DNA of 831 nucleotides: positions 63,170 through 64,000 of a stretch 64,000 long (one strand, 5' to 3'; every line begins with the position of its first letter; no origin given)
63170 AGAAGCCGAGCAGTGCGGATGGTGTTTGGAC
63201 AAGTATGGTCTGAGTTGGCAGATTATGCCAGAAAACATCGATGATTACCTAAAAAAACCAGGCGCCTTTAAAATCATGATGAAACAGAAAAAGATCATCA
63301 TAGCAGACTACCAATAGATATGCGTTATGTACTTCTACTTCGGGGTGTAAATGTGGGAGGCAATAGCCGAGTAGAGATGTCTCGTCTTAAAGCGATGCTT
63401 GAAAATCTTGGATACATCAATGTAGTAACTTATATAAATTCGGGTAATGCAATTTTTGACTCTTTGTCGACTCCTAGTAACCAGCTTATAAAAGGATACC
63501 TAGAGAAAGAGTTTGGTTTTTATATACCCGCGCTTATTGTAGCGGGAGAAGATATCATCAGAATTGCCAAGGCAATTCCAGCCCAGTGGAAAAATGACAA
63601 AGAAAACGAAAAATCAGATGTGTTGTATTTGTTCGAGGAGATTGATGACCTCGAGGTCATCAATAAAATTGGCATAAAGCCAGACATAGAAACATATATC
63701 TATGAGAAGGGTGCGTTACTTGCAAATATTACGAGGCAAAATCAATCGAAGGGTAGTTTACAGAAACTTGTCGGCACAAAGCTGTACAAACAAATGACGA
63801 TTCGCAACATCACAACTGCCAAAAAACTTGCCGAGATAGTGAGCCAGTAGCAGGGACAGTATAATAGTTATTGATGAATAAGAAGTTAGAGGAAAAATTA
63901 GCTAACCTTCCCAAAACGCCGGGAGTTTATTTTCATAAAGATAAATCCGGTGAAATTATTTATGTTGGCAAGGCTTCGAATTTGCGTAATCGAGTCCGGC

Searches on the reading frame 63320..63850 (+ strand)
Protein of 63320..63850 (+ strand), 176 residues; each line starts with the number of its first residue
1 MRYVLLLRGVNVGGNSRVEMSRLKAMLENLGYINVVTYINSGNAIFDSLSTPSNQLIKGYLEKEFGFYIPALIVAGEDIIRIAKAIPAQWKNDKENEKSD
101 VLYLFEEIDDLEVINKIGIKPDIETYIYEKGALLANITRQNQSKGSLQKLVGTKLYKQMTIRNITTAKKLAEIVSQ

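Call 91: find_encoding_contigs(protein=window:63320-63850:+, flank=10000, max_places=1)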
Protein window:63320-63850:+ (176 aa): 4 contigs read that carry it; 1 place shown.
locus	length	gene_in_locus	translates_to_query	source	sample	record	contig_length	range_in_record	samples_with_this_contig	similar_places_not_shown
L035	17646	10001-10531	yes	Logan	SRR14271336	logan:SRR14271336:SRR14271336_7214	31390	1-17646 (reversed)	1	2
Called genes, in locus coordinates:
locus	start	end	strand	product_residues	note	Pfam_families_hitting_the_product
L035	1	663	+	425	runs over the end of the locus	PF01018:GTP1_OBG, PF00025:Arf (faint), PF01926:MMR_HSR1, PF02421:FeoB_N, PF09269:DUF1967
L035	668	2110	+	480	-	PF00929:RNase_T, PF08411:ExoI_SH3, PF26016:ExoI_C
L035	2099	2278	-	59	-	-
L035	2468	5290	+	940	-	PF00005:ABC_tran (faint), PF02463:SMC_N (faint), PF03193:RsgA_GTPase (faint), PF13191:AAA_16 (faint), PF13304:AAA_21 (faint), PF13401:AAA_22 (faint), PF17760:UvrA_inter, PF17755:UvrA_DNA-bind, +2 more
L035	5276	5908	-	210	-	PF09335:VTT_dom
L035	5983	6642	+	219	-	PF01386:Ribosomal_L25p, PF14693:Ribosomal_TL5_C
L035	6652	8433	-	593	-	PF02463:SMC_N, PF00664:ABC_membrane, PF00005:ABC_tran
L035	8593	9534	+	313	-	PF17773:UPF0176_N, PF00581:Rhodanese, PF12368:Rhodanese_C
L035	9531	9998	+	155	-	PF06983:3-dmu-9_3-mt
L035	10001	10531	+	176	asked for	PF08002:DUF1697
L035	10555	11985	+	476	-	PF01541:GIY-YIG (weak), PF27096:UvrC_M, PF08459:UvrC_RNaseH_dom, PF14520:HHH_5 (weak)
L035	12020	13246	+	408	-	PF05195:AMP_N, PF00557:Peptidase_M24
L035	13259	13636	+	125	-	PF04020:Phage_holin_4_2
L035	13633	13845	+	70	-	PF03840:SecG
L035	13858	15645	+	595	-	PF00496:SBP_bac_5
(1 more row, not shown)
